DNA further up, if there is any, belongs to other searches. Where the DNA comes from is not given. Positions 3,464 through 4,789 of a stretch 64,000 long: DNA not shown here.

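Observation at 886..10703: Nine-gene minus-strand operon mixing a propeller glycosidase, sugar kinase, two aminotransferases, two oxidoreductases and a URO-D-family protein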

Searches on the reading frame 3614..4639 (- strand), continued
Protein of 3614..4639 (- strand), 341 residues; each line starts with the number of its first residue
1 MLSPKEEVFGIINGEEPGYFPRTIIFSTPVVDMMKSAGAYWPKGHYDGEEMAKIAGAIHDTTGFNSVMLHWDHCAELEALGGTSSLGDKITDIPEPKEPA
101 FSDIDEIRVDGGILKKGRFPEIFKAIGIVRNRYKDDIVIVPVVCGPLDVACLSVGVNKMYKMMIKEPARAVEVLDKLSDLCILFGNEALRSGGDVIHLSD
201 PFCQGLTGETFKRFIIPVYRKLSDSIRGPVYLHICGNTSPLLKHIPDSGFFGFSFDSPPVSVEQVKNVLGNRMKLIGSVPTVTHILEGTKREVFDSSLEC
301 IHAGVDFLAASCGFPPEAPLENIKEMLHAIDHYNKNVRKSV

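Call 58: search_protein_families(library=ncbifam, proteins=[L097:219-1241:+, L097:1427-1894:+, L097:2047-3099:+, L097:3146-4003:+, L097:4020-5354:+, L097:8758-9963:+, L097:11174-12490:-, L097:12580-13662:-, L097:15236-16390:-, L098:3335-5560:-], max_evalue=1e-10)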
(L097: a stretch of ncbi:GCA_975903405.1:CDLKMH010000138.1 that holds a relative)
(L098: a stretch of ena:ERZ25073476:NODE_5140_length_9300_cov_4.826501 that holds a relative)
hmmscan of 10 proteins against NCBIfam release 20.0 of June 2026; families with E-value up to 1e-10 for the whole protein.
L097:219-1241:+ (340 aa): 21 families
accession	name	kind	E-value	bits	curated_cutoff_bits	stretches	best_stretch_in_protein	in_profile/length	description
TIGR00692.1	tdh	equivalog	3e-56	190.9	458.35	1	10-322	9-326/340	L-threonine 3-dehydrogenase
NF041097.1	keto_inos_dh_IolM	equivalog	1.6e-53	181.8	450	2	4-132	33-167/389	scyllo-inosose 3-dehydrogenase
NF003808.0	PRK05396.1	equivalog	4.4e-53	180.3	380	1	12-322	13-326/341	L-threonine 3-dehydrogenase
NF007489.0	PRK10083.1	equivalog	7.6e-49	166.5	376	1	1-322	1-321/339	Zn-dependent oxidoreductase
TIGR03989.1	Rxyl_3153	subfamily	7.7e-39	134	440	2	3-113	5-114/370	NDMA-dependent alcohol dehydrogenase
TIGR02818.1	adh_III_F_hyde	equivalog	1.7e-36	126.1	543.95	2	5-105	7-107/368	S-(hydroxymethyl)glutathione dehydrogenase/class III alcohol dehydrogenase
TIGR03451.1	mycoS_dep_FDH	equivalog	8.5e-36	123.5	512.9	1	13-323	15-345/358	S-(hydroxymethyl)mycothiol dehydrogenase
NF010344.0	PRK13771.1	subfamily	6.2e-35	120.7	349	1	1-331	1-327/334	putative alcohol dehydrogenase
TIGR03366.1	HpnZ_proposed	hypoth_equivalog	2.9e-33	115.4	328.1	1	20-284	1-277/315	putative phosphonate catabolism associated alcohol dehydrogenase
NF006940.0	PRK09422.1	equivalog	4.1e-29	101.6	344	1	1-261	1-260/338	alcohol dehydrogenase AdhP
NF007375.0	PRK09880.1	equivalog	1.3e-28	99.7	469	1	3-322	7-328/344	L-idonate 5-dehydrogenase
NF007642.0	PRK10309.1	equivalog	2.1e-26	93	550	1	1-245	1-244/347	galactitol-1-phosphate 5-dehydrogenase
NF041172.1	AcrlCoa_red_Thmprot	equivalog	5.2e-26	91.4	500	1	1-323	1-320/334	acryloyl-CoA reductase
TIGR02824.1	quinone_pig3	subfamily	2.5e-25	89.1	296.8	1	114-286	90-263/325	putative NAD(P)H quinone oxidoreductase, PIG3 family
TIGR03201.1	dearomat_had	equivalog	2.1e-22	79.7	338.65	1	14-321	13-333/349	6-hydroxycyclohex-1-ene-1-carbonyl-CoA dehydrogenase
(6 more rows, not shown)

L097:1427-1894:+ (155 aa): 0 families

L097:2047-3099:+ (350 aa): 8 families
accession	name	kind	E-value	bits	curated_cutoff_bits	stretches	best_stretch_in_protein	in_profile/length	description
NF052482.1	sulfolyase_CuyA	equivalog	3.7e-90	302.1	450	1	11-338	3-331/332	D-cysteate sulfo-lyase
TIGR01275.1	ACC_deam_rel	subfamily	9.2e-76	255.2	289.4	1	17-338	1-321/321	pyridoxal phosphate-dependent enzymes, D-cysteine desulfhydrase family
NF052537.1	CoM_syn_XcbE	exception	1.6e-75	254.3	450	1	11-333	3-322/322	coenzyme M biosynthesis enzyme XcbE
NF010646.0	PRK14045.1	equivalog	2.6e-60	204.4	550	1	8-338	6-325/329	1-aminocyclopropane-1-carboxylate deaminase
NF003029.0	PRK03910.1-1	equivalog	5.8e-60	203.4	610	1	10-335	5-325/328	D-cysteine desulfhydrase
NF003030.0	PRK03910.1-3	equivalog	6.8e-60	203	429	1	4-337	3-334/338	D-cysteine desulfhydrase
NF003032.0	PRK03910.1-5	equivalog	2.6e-59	201.1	469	1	7-336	3-328/330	D-cysteine desulfhydrase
TIGR01274.1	ACC_deam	equivalog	4.2e-56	190.5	392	1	11-335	2-331/337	1-aminocyclopropane-1-carboxylate deaminase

L097:3146-4003:+ (285 aa): 0 families

L097:4020-5354:+ (444 aa): 1 family
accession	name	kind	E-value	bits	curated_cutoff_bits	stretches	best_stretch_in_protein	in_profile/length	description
NF048012.1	SlpQosIsomSftI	equivalog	3.1e-33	115.2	700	1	23-386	19-387/443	sulfoquinovose isomerase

L097:8758-9963:+ (401 aa): 7 families
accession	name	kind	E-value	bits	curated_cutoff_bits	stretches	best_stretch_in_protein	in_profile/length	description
TIGR04181.1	NHT_00031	hypoth_equivalog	4.2e-65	220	420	1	42-343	27-339/359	LegC family aminotransferase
TIGR03588.1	PseC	equivalog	2.5e-64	217.6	423.5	1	18-346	10-341/380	UDP-4-amino-4,6-dideoxy-N-acetyl-beta-L-altrosamine transaminase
NF008687.0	PRK11706.1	equivalog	4e-59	200.2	375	1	52-341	38-331/375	dTDP-4-amino-4,6-dideoxygalactose transaminase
TIGR04427.1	PLP_DesI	equivalog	3.6e-55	187.7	650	1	43-328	50-328/390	dTDP-4-dehydro-6-deoxyglucose aminotransferase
NF008658.2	PRK11658.1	equivalog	7.2e-53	179.6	631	1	9-331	3-325/379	UDP-4-amino-4-deoxy-L-arabinose aminotransferase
TIGR02379.1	ECA_wecE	subfamily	3.2e-48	164.4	434.85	1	56-336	42-327/376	dTDP-4-amino-4,6-dideoxy-D-glucose transaminase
NF011936.0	PRK15407.1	equivalog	2.3e-46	158.4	423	1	43-225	63-253/440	lipopolysaccharide biosynthesis protein RfbH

L097:11174-12490:- (438 aa): 0 families

L097:12580-13662:- (360 aa): 3 families
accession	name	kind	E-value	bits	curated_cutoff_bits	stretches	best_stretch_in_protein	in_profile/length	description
TIGR01463.1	mtaA_cmuA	subfamily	8.2e-23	81.2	235.4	1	131-353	127-338/340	MtaA/CmuA family methyltransferase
NF004889.0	PRK06252.1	subfamily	1.5e-18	66.9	244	1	132-353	129-336/340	methylcobalamin:coenzyme M methyltransferase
NF040654.1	MtaA_Meth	equivalog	1.2e-17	63.9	400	1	96-353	87-335/337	methylcobamide:CoM methyltransferase MtaA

L097:15236-16390:- (384 aa): 20 families
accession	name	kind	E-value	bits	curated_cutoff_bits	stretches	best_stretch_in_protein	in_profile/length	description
TIGR01977.1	am_tr_V_EF2568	hypoth_equivalog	3e-145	484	377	1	5-378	2-376/376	cysteine desulfurase family protein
NF040779.1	Sec_lyase_SclA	exception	1.4e-106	356.6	525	1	5-379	2-377/378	selenocysteine lyase SclA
TIGR01979.1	sufS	subfamily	6.9e-76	255.7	475.1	1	4-380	20-400/403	SufS family cysteine desulfurase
TIGR03235.1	DNA_S_dndA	equivalog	1.6e-52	178.9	480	1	5-329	1-316/353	cysteine desulfurase DndA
NF041166.1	f2_encap_cargo1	exception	4.7e-52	178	800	1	5-377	248-622/623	family 2A encapsulin nanocompartment cargo protein cysteine desulfurase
TIGR03402.1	FeS_nifS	equivalog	6.7e-51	173.2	530.75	1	5-380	2-371/379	cysteine desulfurase NifS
NF006791.0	PRK09295.1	equivalog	1e-46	159.8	661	1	5-376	26-399/406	cysteine desulfurase SufS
TIGR02006.1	IscS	equivalog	1.4e-46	159.3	643.2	1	4-306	5-297/402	IscS subfamily cysteine desulfurase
NF010611.0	PRK14012.1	equivalog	4.2e-46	157.7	548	1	4-306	7-301/406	IscS subfamily cysteine desulfurase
TIGR03392.1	FeS_syn_CsdA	equivalog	3.3e-42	145.1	493.6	1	3-377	17-391/398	cysteine desulfurase CsdA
TIGR03403.1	nifS_epsilon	equivalog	1.4e-41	142.6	587.7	1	5-265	2-253/382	NifS family cysteine desulfurase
NF008126.0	PRK10874.1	equivalog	1.6e-40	139.5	607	1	3-377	20-394/401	cysteine desulfurase CsdA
NF002806.0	PRK02948.1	subfamily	3.1e-34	118.6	304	1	5-381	3-374/381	IscS subfamily cysteine desulfurase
TIGR01976.1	am_tr_V_VC1184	hypoth_equivalog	1.8e-33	116.4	352.35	1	4-369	20-395/401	cysteine desulfurase-like protein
NF006810.0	PRK09331.1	subfamily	1.2e-14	54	301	1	67-210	82-231/397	Sep-tRNA:Cys-tRNA synthetase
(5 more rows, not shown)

L098:3335-5560:- (741 aa): 0 families

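Call 59: search_protein_families(library=ncbifam, proteins=[L003:2443-3483:-, L003:706-2430:-, L008:4563-6977:+, L008:7556-8389:-], max_evalue=1e-10)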
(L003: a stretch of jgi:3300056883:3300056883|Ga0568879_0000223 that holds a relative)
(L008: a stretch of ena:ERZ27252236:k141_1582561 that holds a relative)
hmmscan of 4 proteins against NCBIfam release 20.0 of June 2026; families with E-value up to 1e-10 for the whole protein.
L003:2443-3483:- (346 aa): 5 families
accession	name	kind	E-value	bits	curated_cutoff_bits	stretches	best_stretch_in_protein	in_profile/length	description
NF002881.0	PRK03343.1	subfamily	1.1e-29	103.6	367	1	28-239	31-246/370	transaldolase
NF007080.0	PRK09533.1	equivalog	3.1e-20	71.7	712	1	33-234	36-249/949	bifunctional transaldolase/phosoglucose isomerase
TIGR00876.1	tal_mycobact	equivalog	8.7e-18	64.8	233.75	1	33-238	26-234/350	transaldolase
NF003026.0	PRK03903.1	equivalog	1.8e-17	63.5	344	1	32-234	25-216/323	transaldolase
TIGR00875.1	fsa_talC_mipB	equivalog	2.4e-11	43.5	245.95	0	115-170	62-117/213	fructose-6-phosphate aldolase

L003:706-2430:- (574 aa): 0 families

L008:4563-6977:+ (804 aa): 11 families
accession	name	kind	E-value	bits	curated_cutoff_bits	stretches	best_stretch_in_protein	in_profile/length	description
TIGR01774.1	PFL2-3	subfamily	4.6e-220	732.9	678.2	1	14-801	4-784/786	formate C-acetyltransferase/glycerol dehydratase family glycyl radical enzyme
NF048011.1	SfplDhtHpsGDes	equivalog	7.9e-192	639.7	1000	1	6-802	16-820/821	(2S)-3-sulfopropanediol dehydratase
NF007437.0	PRK09983.1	equivalog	7.5e-185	616.2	1109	1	14-801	3-763/765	formate C-acetyltransferase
NF048009.1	SfplDhtHpfGKleb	equivalog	7.8e-182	606.4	1000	1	14-800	26-821/824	(2S)-3-sulfopropanediol dehydratase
NF043068.1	glycl_HYPD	equivalog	4.6e-179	597.1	1100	1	15-801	3-782/784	trans-4-hydroxy-L-proline dehydratase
TIGR04394.1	choline_CutC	equivalog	3.9e-172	574.7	1050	1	14-801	3-786/789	choline trimethylamine-lyase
NF033718.1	indole_decarb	equivalog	1.8e-129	433.4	1100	2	120-802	162-867/868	indoleacetate decarboxylase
NF033715.1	glycyl_HPDL_Lrg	equivalog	7.3e-90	302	1150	2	206-600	267-680/901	4-hydroxyphenylacetate decarboxylase large subunit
TIGR01255.1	pyr_form_ly_1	equivalog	3e-40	138.4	994.2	1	250-800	220-740/744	formate C-acetyltransferase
NF038360.1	rad_fix_GrcA3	exception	6.1e-16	58.3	158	1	729-802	3-76/78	autonomous glycyl radical cofactor GrcA3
NF008341.1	PRK11127.1-1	equivalog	1.5e-11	44.1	145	0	751-801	27-77/80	autonomous glycyl radical cofactor GrcA2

L008:7556-8389:- (277 aa): 2 families
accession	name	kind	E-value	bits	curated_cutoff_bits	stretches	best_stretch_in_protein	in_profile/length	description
TIGR00259.1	thylakoid_BtpA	subfamily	9.4e-62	208.8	153.4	1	16-272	2-253/257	BtpA/SgcQ family protein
NF045918.1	PhsystIBiosynBtpA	equivalog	8.4e-56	189.2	400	1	9-271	2-260/261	photosystem I biogenesis protein BtpA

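Call 89: search_protein_families(library=pfam, alignment_id=A7, max_evalue=0.00001)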
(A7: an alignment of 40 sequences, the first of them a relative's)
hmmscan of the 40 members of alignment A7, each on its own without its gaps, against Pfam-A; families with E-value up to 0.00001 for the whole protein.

A. member 1, L103:16-1044:+ (342 aa): 1 family
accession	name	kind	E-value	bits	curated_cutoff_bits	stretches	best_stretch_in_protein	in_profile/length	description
PF07690.21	MFS_1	-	2.1e-21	76.7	33.4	1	11-299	42-344/347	Major Facilitator Superfamily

B. families by the number of members that match (of 40 scanned): 72 families (the first 25 are shown)
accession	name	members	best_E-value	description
PF02310.24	B12-binding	5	1.1e-24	B12 binding domain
PF02607.22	B12-binding_2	5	8.4e-23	B12 binding domain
PF04115.18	Ureidogly_lyase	3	1.8e-18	Ureidoglycolate lyase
PF02901.20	PFL-like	2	4.7e-209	Pyruvate formate lyase-like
PF03437.21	BtpA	2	1.1e-64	BtpA family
PF01208.23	URO-D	2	9.5e-63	Uroporphyrinogen decarboxylase (URO-D)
PF00005.33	ABC_tran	2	4.3e-35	ABC transporter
PF01228.26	Gly_radical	2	1.2e-33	Glycine radical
PF13304.12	AAA_21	2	1.1e-15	AAA domain, putative AbiEii toxin, Type IV TA system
PF02463.25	SMC_N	2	2.7e-07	RecF/RecN/SMC N terminal domain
PF00221.24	Lyase_aromatic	1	3.6e-201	Aromatic amino acid lyase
PF05362.19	Lon_C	1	6.6e-82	Lon protease (S16) C-terminal proteolytic domain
PF00579.31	tRNA-synt_1b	1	3.1e-80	tRNA synthetases class I (W and Y)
PF07090.17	GATase1_like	1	7.7e-77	Putative glutamine amidotransferase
PF09872.14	DUF2099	1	4.7e-70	Uncharacterized protein conserved in archaea (DUF2099)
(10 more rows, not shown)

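Call 94: search_solved_structures(query=window:3614-4639:-, max_evalue=0.01, show_alignments=1)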
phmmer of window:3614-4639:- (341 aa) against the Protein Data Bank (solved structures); distinct sequences matched with E-value up to 0.01: 2.
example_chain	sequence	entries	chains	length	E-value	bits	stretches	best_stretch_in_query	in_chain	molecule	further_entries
4ay7_A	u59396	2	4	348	1.4e-50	175.8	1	7-333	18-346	METHYLCOBALAMIN: COENZYME M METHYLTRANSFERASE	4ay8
3cyv_A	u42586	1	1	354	0.0022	20.5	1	122-277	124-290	Uroporphyrinogen decarboxylase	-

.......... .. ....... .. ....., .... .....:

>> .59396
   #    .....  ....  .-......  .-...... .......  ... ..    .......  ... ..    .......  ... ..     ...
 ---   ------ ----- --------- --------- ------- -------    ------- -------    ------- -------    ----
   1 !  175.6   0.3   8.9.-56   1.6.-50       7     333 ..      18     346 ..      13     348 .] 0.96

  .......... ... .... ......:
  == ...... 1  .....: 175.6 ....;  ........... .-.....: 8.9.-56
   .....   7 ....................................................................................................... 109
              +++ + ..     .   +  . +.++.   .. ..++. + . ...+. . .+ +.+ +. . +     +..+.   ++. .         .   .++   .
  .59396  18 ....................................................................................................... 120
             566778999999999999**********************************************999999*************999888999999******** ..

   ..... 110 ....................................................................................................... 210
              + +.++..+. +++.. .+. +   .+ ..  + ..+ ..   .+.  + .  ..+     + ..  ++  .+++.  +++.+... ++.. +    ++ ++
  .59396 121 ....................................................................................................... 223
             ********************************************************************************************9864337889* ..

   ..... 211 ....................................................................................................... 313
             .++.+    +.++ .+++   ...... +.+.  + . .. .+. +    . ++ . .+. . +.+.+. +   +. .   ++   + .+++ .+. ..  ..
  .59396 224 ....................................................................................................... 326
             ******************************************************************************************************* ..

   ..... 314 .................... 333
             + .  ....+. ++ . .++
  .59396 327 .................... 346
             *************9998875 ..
